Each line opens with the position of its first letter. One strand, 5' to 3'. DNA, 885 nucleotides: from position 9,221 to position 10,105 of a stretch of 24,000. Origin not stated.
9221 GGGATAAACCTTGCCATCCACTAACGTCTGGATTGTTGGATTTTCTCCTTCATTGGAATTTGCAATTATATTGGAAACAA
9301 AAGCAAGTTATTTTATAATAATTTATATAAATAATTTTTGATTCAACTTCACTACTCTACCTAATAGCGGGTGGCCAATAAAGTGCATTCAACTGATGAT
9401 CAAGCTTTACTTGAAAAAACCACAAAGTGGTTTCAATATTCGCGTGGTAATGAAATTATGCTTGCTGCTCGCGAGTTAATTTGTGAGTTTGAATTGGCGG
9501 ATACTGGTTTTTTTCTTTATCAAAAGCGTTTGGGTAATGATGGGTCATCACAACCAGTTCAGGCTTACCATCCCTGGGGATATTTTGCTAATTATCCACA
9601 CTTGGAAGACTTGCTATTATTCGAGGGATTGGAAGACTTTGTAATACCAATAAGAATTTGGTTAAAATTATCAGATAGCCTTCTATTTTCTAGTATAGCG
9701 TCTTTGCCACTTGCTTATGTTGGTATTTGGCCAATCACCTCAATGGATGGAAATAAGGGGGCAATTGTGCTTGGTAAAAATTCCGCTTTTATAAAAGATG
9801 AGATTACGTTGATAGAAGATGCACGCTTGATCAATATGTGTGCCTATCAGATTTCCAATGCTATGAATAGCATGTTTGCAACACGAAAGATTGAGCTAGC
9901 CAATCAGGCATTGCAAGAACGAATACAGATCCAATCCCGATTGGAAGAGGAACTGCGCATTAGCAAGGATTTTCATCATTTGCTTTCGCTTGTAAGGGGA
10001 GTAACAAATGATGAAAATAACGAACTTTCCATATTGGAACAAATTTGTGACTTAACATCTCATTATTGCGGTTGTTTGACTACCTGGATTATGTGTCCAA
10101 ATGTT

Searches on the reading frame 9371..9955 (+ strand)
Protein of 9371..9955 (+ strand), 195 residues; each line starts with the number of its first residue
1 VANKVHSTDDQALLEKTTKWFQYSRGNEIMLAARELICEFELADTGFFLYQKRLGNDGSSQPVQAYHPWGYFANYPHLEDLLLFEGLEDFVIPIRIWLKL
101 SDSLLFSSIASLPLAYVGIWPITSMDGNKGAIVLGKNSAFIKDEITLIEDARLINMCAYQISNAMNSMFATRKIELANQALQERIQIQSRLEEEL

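Call 32: search_protein_families(library=ncbifam, proteins=[window:9371-9940:+], max_evalue=0.01)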
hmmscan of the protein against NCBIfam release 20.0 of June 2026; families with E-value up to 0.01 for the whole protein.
window:9371-9940:+ (190 aa): 0 families

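Call 44: search_protein_families(library=pfam, proteins=[window:9371-9955:+], max_evalue=0.1)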
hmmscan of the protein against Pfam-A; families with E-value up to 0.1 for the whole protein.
window:9371-9955:+ (195 aa): 0 families

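Call 51: search_protein_representatives(protein=window:9383-9955:+)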
Query: 191 residues. Proteins with E-value up to 0.001 (for the whole library): 23; up to 1e-10: 6; up to 1e-30: 1. The best 23 are listed.
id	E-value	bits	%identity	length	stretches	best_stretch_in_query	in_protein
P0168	4.5e-31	124.4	42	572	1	9-190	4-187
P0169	6.0e-28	114.3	38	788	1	5-190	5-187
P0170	9.1e-27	110.4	40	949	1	9-183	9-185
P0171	1.2e-20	90.4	61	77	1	5-75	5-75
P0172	2.4e-14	69.9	34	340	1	10-175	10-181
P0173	1.1e-11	61.3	33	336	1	7-175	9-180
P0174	3.0e-09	53.3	30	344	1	10-176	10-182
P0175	3.9e-08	49.7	31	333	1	11-174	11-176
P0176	5.9e-08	49.1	31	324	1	13-175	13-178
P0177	8.8e-08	48.5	29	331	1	9-173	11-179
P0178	3.3e-07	46.6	29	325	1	3-175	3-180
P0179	3.0e-06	43.5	28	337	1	10-174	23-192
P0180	1.7e-05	41.1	28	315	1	7-170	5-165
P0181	1.8e-05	41.0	33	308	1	29-174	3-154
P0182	2.1e-05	40.8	46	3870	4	46-75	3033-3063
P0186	1.6e-04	37.9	28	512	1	11-173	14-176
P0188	4.2e-04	36.5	28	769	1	9-181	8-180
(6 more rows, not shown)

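Call 52: search_protein_families(library=pfam, proteins=[P0168, P0169, P0170, P0172, P0173, P0174, P0176, P0179, P0186, P0188], max_evalue=0.001)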
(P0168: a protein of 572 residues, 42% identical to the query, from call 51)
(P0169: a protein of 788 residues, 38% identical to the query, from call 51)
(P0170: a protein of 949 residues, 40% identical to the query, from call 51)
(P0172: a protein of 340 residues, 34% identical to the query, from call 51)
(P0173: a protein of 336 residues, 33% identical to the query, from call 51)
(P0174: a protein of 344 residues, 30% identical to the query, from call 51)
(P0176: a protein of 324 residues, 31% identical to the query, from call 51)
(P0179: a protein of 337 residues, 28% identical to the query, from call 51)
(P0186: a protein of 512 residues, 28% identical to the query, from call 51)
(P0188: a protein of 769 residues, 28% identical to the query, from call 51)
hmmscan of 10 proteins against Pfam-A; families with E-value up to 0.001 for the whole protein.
P0168 (572 aa): 5 families
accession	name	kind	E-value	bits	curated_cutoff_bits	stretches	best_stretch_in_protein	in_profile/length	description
PF07228.17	SpoIIE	-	2.1e-41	142.4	25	1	370-564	1-190/192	Stage II sporulation protein E (SpoIIE)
PF13426.13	PAS_9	-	1.4e-10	41.8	27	1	205-307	3-103/103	PAS domain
PF00989.32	PAS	-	3e-08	34.1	22.6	1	198-305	6-113/113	PAS fold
PF08447.18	PAS_3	-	2.5e-07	31.3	25.6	1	216-293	2-80/89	PAS fold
PF13188.13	PAS_8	-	4.5e-06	26.8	21.8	1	197-245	5-50/65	PAS domain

P0169 (788 aa): 7 families
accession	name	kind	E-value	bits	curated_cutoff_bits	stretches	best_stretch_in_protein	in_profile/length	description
PF00990.26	GGDEF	-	2.2e-41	141.7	23.8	1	621-778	1-160/161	Diguanylate cyclase, GGDEF domain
PF13185.12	GAF_2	-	3.5e-22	79.5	28.6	1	208-353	1-136/136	GAF domain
PF01590.32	GAF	-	2e-16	61.1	22.4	1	210-349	1-130/133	GAF domain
PF13426.13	PAS_9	-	4.3e-13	49.9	27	1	379-481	4-103/103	PAS domain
PF08448.16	PAS_4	-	9.9e-13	48.7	23.1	1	513-611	13-109/110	PAS fold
PF13188.13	PAS_8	-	1.4e-08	34.8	21.8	0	499-546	6-52/65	PAS domain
PF13492.12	GAF_3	-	4.1e-08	34.1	27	0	302-354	77-129/129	GAF domain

P0170 (949 aa): 4 families
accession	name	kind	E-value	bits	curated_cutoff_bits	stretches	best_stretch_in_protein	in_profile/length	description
PF00072.30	Response_reg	-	4.9e-52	175.2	30.2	2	603-712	1-108/111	Response regulator receiver domain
PF02518.31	HATPase_c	-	3.1e-30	105.3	26.4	1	318-429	1-106/111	Histidine kinase-, DNA gyrase B-, and HSP90-like ATPase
PF00512.31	HisKA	-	1.2e-23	83.4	26.9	1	206-271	1-66/66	His Kinase A (phospho-acceptor) domain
PF01627.28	Hpt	-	4.4e-17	62.5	24.6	1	773-850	2-79/84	Hpt domain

P0172 (340 aa): 1 family
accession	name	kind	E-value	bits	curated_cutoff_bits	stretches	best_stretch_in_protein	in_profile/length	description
PF00990.26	GGDEF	-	1.1e-32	113.5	23.8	1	182-330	3-161/161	Diguanylate cyclase, GGDEF domain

P0173 (336 aa): 1 family
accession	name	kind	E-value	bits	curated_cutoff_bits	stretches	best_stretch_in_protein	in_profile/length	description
PF00990.26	GGDEF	-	2e-27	96.4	23.8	1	180-327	2-158/161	Diguanylate cyclase, GGDEF domain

P0174 (344 aa): 1 family
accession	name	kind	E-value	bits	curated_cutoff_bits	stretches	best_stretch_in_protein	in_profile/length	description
PF00990.26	GGDEF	-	2.1e-30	106.1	23.8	1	181-333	2-159/161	Diguanylate cyclase, GGDEF domain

P0176 (324 aa): 2 families
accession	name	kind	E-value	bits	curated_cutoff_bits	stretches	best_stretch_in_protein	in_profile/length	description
PF00990.26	GGDEF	-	8.6e-35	120.3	23.8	1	178-322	2-157/161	Diguanylate cyclase, GGDEF domain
PF17853.6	GGDEF_2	-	4.5e-06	27.3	24.5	1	199-303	15-103/116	GGDEF-like domain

P0179 (337 aa): 2 families
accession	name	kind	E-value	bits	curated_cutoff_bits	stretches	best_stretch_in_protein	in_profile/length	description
PF00990.26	GGDEF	-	2.9e-32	112.1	23.8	1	194-336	3-157/161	Diguanylate cyclase, GGDEF domain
PF17853.6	GGDEF_2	-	0.00013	22.6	24.5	1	245-310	33-96/116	GGDEF-like domain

P0186 (512 aa): 8 families
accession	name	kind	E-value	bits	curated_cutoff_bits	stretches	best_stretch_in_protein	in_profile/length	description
PF02518.31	HATPase_c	-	6.3e-27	94.6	26.4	1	409-511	2-108/111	Histidine kinase-, DNA gyrase B-, and HSP90-like ATPase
PF00512.31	HisKA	-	2.9e-15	56.5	26.9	1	304-364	2-65/66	His Kinase A (phospho-acceptor) domain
PF08448.16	PAS_4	-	2.1e-08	34.8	23.1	1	184-289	1-109/110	PAS fold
PF13426.13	PAS_9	-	2.1e-07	31.6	27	1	189-287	2-103/103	PAS domain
PF00989.32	PAS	-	4.8e-06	27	22.6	1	179-285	2-113/113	PAS fold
PF13581.12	HATPase_c_2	-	5.8e-05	23.5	27.4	1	429-489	52-111/127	Histidine kinase-like ATPase domain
PF14501.12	HATPase_c_5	-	0.00016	21.9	22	1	412-498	5-90/102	GHKL domain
PF10090.15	HPTransfase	-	0.00044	20.4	22.9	1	416-459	35-78/123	Histidine phosphotransferase C-terminal domain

P0188 (769 aa): 11 families
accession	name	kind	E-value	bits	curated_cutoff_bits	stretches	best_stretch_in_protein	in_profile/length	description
PF08448.16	PAS_4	-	8.7e-35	119.7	23.1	3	306-411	2-110/110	PAS fold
PF13426.13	PAS_9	-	1.2e-30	106.3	27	3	433-532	3-103/103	PAS domain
PF00989.32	PAS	-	5.2e-30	104.2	22.6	3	175-283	2-112/113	PAS fold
PF02518.31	HATPase_c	-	8.8e-26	91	26.4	1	653-758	2-110/111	Histidine kinase-, DNA gyrase B-, and HSP90-like ATPase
PF13188.13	PAS_8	-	2.7e-24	84.6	21.8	3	300-344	2-47/65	PAS domain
PF08447.18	PAS_3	-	1.9e-20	73.3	25.6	1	444-526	3-88/89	PAS fold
PF00512.31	HisKA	-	8.4e-15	55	26.9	1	550-607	3-63/66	His Kinase A (phospho-acceptor) domain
PF12860.13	PAS_7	-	9.3e-06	26.2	27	0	309-336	5-32/115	PAS fold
PF13185.12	GAF_2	-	5.1e-05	23.9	28.6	0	23-140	6-113/136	GAF domain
PF01590.32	GAF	-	7.1e-05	23.8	22.4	0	23-148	4-116/133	GAF domain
PF13581.12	HATPase_c_2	-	0.00087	19.7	27.4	0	661-754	40-126/127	Histidine kinase-like ATPase domain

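Call 65: predict_structure(alignment_id=A2)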
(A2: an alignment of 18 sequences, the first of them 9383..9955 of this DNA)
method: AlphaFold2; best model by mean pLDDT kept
length: 191 residues; sequences in the alignment: 18
mean_pLDDT: 89.7   pTM: 0.84
mean pLDDT of the five models: 89.7, 88.3, 87.7, 87.5, 86.7
residues with pLDDT >= 90: 131; 70-90: 41; 50-70: 19; < 50: 0
segments of 3 or more residues with pLDDT < 50: none
pLDDT, mean of each block of 10 residues (from residue 1): 82 96 97 96 89 76 96 83 67 88 86 93 91 86 93 97 94 96 98 95
secondary structure, 60 per line:
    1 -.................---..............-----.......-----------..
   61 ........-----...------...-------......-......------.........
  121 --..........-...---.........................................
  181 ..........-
elements in order: H2-18 H22-35 E41-47 E59-65 E93-95 H100-105 E112-120 E123-132 H140-190

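Call 68: fold_search(model_id=the predicted structure, library=pdb)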
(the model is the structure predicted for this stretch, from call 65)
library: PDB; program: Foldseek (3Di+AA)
matches with E <= 10: 1148; with E <= 0.001: 46
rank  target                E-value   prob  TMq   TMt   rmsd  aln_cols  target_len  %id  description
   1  3cit_A                1.2e-05  1.00  0.53  0.63   4.4       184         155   19  Crystal structure of the GAF domain of a putative sensor histidine kinase from Pseudomonas syringae pv. tomato (released 2008-05-13)
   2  6ob8_B                2.8e-05  1.00  0.53  0.35  10.5       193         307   18  Crystal structure of a dual sensor histidine kinase in green light illuminated state (released 2019-09-18)
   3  6ob8_A                3.4e-05  1.00  0.53  0.35   8.1       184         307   16  Crystal structure of a dual sensor histidine kinase in green light illuminated state (released 2019-09-18)
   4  4g3v_A                5.8e-05  1.00  0.56  0.64   4.8       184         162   18  Crystal structure of A. Aeolicus nlh2 gaf domain in an inactive state (released 2013-05-29)
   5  6oap_A                8.3e-05  1.00  0.62  0.42   4.6       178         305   16  Crystal structure of a dual sensor histidine kinase in the green-light absorbing Pg state (released 2019-09-18)
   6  6oaq_B                8.8e-05  1.00  0.54  0.36   7.7       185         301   16  Crystal structure of a dual sensor histidine kinase in BeF3- bound state (released 2019-09-18)
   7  3p01_A                9.9e-05  1.00  0.46  0.48   6.1       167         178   16  Crystal structure of two-component response regulator from Nostoc sp. PCC 7120 (released 2010-10-06)
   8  6oap_B                1.1e-04  1.00  0.54  0.36   7.9       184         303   16  Crystal structure of a dual sensor histidine kinase in the green-light absorbing Pg state (released 2019-09-18)
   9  3p01_C                1.3e-04  1.00  0.50  0.55   5.3       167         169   13  Crystal structure of two-component response regulator from Nostoc sp. PCC 7120 (released 2010-10-06)
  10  3cit_B                1.4e-04  1.00  0.46  0.57   6.3       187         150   19  Crystal structure of the GAF domain of a putative sensor histidine kinase from Pseudomonas syringae pv. tomato (released 2008-05-13)
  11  6oei                  2.9e-04  1.00  0.54  0.44   5.4       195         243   11  Yeast Spc42 N-terminal coiled-coil fused to PDB: 3K2N (released 2019-04-24)
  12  1ykd_B                2.9e-04  1.00  0.41  0.24  10.0       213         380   13  Crystal Structure of the Tandem GAF Domains from a Cyanobacterial Adenylyl Cyclase: Novel Modes of Ligand-Binding and  (released 2005-02-22)
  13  3o5y_A                3.1e-04  1.00  0.43  0.55   5.2       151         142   18  The Crystal Structure of the GAF domain of a two-component sensor histidine kinase from Bacillus halodurans to 2.45A (released 2010-08-11)
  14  6oaq_A                3.3e-04  1.00  0.54  0.36   6.1       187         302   14  Crystal structure of a dual sensor histidine kinase in BeF3- bound state (released 2019-09-18)
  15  6xhg_A                3.3e-04  1.00  0.42  0.44   9.7       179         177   18  Far-red absorbing dark state of JSC1_58120g3 with bound biliverdin IXa (BV) (released 2020-10-28)
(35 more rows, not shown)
